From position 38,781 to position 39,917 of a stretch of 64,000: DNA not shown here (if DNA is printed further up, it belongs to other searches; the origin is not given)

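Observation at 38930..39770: Thioesterase with a cysteine nucleophile (GHCYG)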

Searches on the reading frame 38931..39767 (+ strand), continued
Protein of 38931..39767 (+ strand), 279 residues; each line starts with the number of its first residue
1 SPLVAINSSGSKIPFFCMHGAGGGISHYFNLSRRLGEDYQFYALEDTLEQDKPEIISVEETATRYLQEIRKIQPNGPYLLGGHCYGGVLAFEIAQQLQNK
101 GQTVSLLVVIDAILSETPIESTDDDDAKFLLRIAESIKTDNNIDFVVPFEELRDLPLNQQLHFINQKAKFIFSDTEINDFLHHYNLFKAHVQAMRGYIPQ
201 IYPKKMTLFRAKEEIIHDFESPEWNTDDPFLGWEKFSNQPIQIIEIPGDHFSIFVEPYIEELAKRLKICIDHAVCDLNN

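Call 72: find_encoding_contigs(protein=P0096, flank=10000, max_places=3)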
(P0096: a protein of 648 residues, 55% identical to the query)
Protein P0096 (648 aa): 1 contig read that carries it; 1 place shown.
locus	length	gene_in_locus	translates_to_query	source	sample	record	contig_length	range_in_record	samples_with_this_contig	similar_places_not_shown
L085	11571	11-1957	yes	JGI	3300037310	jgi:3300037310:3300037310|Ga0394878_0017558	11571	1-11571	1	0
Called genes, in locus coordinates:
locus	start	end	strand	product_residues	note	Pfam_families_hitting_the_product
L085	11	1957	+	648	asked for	PF00501:AMP-binding, PF13193:AMP-binding_C, PF00550:PP-binding, PF00975:Thioesterase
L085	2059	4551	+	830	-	PF11741:AMIN, PF07715:Plug, PF00593:TonB_dep_Rec_b-barrel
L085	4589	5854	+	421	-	PF13000:Acatn, PF07690:MFS_1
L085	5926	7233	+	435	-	PF00067:p450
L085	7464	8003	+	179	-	PF00975:Thioesterase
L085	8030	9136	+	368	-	PF06999:Suc_Fer-like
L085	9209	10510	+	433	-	PF01554:MatE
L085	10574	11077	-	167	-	PF01965:DJ-1_PfpI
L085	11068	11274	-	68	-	-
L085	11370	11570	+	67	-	?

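Call 73: find_encoding_contigs(protein=P0002, flank=10000, max_places=2)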
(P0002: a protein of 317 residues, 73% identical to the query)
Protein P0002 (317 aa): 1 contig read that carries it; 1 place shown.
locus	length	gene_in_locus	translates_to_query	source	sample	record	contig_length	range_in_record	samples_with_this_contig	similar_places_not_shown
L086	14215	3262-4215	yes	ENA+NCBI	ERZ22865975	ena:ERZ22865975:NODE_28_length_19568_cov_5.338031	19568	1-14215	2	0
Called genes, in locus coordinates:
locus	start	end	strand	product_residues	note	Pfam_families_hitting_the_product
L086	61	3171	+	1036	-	PF00668:Condensation, PF00501:AMP-binding, PF13193:AMP-binding_C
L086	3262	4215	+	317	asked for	PF00975:Thioesterase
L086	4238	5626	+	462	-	PF00067:p450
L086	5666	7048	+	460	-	PF00067:p450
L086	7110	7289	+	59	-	-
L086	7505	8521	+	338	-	PF06999:Suc_Fer-like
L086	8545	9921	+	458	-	PF01554:MatE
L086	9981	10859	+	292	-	PF00106:adh_short, PF08643:DUF1776, PF08659:KR (weak), PF13561:adh_short_C2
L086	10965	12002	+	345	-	PF08100:Dimerisation, PF00891:Methyltransf_2, PF13489:Methyltransf_23 (weak), PF08242:Methyltransf_12 (weak)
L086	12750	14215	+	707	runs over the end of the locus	PF01804:Penicil_amidase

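Call 76: search_protein_families(library=pfam, proteins=[L033:50-2575:+, L033:2612-5833:+, L033:5878-6654:+, L033:10855-12231:+, L033:12294-13178:+, L033:13298-14311:+, L033:14338-15711:+, L033:16305-17189:+], max_evalue=0.000001)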
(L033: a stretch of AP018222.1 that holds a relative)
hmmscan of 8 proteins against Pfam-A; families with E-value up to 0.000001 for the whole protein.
L033:50-2575:+ (842 aa): 6 families
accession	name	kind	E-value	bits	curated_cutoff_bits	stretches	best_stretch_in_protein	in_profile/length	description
PF08659.16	KR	-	7.9e-50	169.7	22.6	1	453-650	1-180/180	KR domain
PF21394.3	Beta-ketacyl_N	-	5.9e-20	72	26.9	1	237-407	7-165/170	Beta-ketoacyl synthase-like, N-terminal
PF00550.31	PP-binding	-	5.6e-15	55.8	20.8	1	749-810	1-64/67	Phosphopantetheine attachment site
PF00106.31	adh_short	-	7.6e-12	45.6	26.6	1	456-631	4-162/195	short chain dehydrogenase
PF13561.12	adh_short_C2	-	2.8e-08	34.1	27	1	512-588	34-111/236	Enoyl-(Acyl carrier protein) reductase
PF00698.26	Acyl_transf_1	-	1.7e-07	31.5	32.7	0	2-47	78-124/319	Acyl transferase domain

L033:2612-5833:+ (1074 aa): 7 families
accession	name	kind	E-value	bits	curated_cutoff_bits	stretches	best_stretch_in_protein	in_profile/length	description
PF00109.32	ketoacyl-synt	-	1.2e-71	241.7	20.8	1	9-254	3-252/252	Beta-ketoacyl synthase, N-terminal domain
PF00698.26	Acyl_transf_1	-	2.6e-62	211.6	32.7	1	528-848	1-317/319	Acyl transferase domain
PF02801.28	Ketoacyl-synt_C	-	5.5e-42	143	20.8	1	262-381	1-119/119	Beta-ketoacyl synthase, C-terminal domain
PF22621.2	CurL-like_PKS_C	-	3.8e-24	84.9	27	1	444-507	1-64/64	CurL-like, PKS C-terminal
PF16197.11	KAsynt_C_assoc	-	1.4e-19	70.9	33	1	383-493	1-108/111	Ketoacyl-synthetase C-terminal extension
PF22336.2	RhiE-like_linker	-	3.6e-14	52.9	27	1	448-509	2-62/67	RhiE-like, KS-MAT linker domain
PF00550.31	PP-binding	-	3.9e-12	46.7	20.8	1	988-1040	2-56/67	Phosphopantetheine attachment site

L033:5878-6654:+ (259 aa): 6 families
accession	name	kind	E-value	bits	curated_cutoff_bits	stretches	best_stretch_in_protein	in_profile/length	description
PF13649.12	Methyltransf_25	-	1.1e-18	68.1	27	1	51-141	1-97/97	Methyltransferase domain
PF08241.18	Methyltransf_11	-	7.3e-18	65.4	21.2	1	52-145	1-95/95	Methyltransferase domain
PF13847.12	Methyltransf_31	-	1.2e-14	54.6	27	1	48-166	4-130/145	Methyltransferase domain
PF08242.18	Methyltransf_12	-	4e-14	53.6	30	1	52-143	1-98/98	Methyltransferase domain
PF13489.12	Methyltransf_23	-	2e-13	50.8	27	1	43-152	18-123/164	Methyltransferase domain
PF05401.17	NodS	-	8e-10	39.3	24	1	50-148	46-147/201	Nodulation protein S (NodS)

L033:10855-12231:+ (459 aa): 1 family
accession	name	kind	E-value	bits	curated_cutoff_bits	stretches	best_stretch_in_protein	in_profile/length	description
PF00067.27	p450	-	3.1e-72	244.2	22.8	1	4-428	1-448/462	Cytochrome P450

L033:12294-13178:+ (295 aa): 3 families
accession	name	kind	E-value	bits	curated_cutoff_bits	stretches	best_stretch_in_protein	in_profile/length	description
PF00106.31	adh_short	-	2.9e-36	125.2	26.6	1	8-194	2-190/195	short chain dehydrogenase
PF13561.12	adh_short_C2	-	1e-22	81.3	27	1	16-197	6-186/236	Enoyl-(Acyl carrier protein) reductase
PF08643.16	DUF1776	-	5.8e-14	52.6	25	1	9-256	6-272/294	Fungal family of unknown function (DUF1776)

L033:13298-14311:+ (338 aa): 1 family
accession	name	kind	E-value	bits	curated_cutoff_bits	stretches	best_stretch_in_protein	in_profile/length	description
PF06999.17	Suc_Fer-like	-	5.6e-34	118.3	34.9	1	28-242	1-191/191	Sucrase/ferredoxin-like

L033:14338-15711:+ (458 aa): 1 family
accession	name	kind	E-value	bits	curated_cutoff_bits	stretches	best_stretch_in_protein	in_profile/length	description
PF01554.23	MatE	-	3.8e-30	105.1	24.9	2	28-189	1-161/161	MatE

L033:16305-17189:+ (295 aa): 4 families
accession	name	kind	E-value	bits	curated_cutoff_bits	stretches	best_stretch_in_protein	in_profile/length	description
PF00106.31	adh_short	-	1.6e-55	188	26.6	1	13-194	4-188/195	short chain dehydrogenase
PF13561.12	adh_short_C2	-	1.6e-40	139.6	27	1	18-194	5-182/236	Enoyl-(Acyl carrier protein) reductase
PF08659.16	KR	-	4e-13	50.1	22.6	1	13-172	4-166/180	KR domain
PF13460.12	NAD_binding_10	-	1.6e-07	31.8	27.2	1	18-194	3-152/184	NAD(P)H-binding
